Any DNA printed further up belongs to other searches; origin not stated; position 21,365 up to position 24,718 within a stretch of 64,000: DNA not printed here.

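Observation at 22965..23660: Shared barrel domain has an invariant D-E-P motif and Gln where the nucleophile was expected: possibly a new family or a substrate-assisted mechanism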

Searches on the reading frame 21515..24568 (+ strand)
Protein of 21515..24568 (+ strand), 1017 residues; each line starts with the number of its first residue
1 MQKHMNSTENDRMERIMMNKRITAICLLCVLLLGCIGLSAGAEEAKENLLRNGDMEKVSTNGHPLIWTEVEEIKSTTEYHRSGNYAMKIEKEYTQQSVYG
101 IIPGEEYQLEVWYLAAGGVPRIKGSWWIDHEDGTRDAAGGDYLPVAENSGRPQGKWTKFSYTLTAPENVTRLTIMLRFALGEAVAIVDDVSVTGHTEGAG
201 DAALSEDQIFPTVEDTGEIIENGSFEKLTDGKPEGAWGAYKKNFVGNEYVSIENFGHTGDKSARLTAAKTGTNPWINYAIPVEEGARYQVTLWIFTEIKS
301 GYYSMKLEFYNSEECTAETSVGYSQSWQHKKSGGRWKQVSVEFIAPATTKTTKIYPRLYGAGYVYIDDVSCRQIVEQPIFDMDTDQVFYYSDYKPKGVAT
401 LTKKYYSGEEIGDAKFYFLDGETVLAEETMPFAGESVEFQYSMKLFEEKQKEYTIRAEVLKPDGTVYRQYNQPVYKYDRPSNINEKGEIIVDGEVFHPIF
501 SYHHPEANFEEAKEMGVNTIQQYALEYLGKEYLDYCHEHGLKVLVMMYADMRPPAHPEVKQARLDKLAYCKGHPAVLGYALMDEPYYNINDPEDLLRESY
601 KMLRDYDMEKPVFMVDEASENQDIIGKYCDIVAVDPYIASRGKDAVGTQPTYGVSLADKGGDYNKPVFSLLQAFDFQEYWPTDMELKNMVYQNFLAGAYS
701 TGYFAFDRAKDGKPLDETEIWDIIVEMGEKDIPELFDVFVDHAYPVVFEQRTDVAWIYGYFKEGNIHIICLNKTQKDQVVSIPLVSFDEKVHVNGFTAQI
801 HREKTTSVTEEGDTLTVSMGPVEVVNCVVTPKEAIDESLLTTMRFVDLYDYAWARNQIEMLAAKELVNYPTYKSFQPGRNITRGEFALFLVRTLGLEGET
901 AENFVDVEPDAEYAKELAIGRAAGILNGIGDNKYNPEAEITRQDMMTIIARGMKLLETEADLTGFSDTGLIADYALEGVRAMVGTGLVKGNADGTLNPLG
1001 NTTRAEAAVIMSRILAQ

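Call 3: search_protein_families(library=pfam, proteins=[window:21515-24568:+], max_evalue=0.01)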
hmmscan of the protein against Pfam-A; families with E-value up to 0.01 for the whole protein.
window:21515-24568:+ (1017 aa): 2 families
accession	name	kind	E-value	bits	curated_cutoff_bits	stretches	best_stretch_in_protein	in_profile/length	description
PF00395.25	SLH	-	3.3e-25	88.2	20.8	3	965-1008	2-44/44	S-layer homology domain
PF02018.23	CBM_4_9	-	5.2e-12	46.7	25.9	2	218-355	2-128/136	Carbohydrate binding domain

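Call 6: search_protein_families(library=ncbifam, proteins=[window:21515-24568:+], max_evalue=1)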
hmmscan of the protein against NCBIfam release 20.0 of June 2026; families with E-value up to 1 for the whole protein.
window:21515-24568:+ (1017 aa): 4 families
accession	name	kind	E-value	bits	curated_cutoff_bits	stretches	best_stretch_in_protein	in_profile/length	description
NF033190.2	inl_like_NEAT_1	exception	2.9e-15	55.6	1275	1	824-998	563-735/754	NEAT domain-containing leucine-rich repeat protein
NF033675.1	NTTRR-F1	subfamily_domain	1.3e-07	31.8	70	2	245-371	20-152/155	NTTRR-F1 domain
NF048003.1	GTA_spike_fiber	domain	4.1e-06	27.4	36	2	263-366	43-156/182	phage head spike fiber domain-containing protein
TIGR04362.1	choice_anch_C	subfamily_domain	0.02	15.1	120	0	264-351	53-136/157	choice-of-anchor C family protein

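Call 33: find_encoding_contigs(protein=window:21515-24568:+, flank=2000, max_places=3)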
Protein window:21515-24568:+ (1017 aa): no gene with exactly this product is on record in the collection.
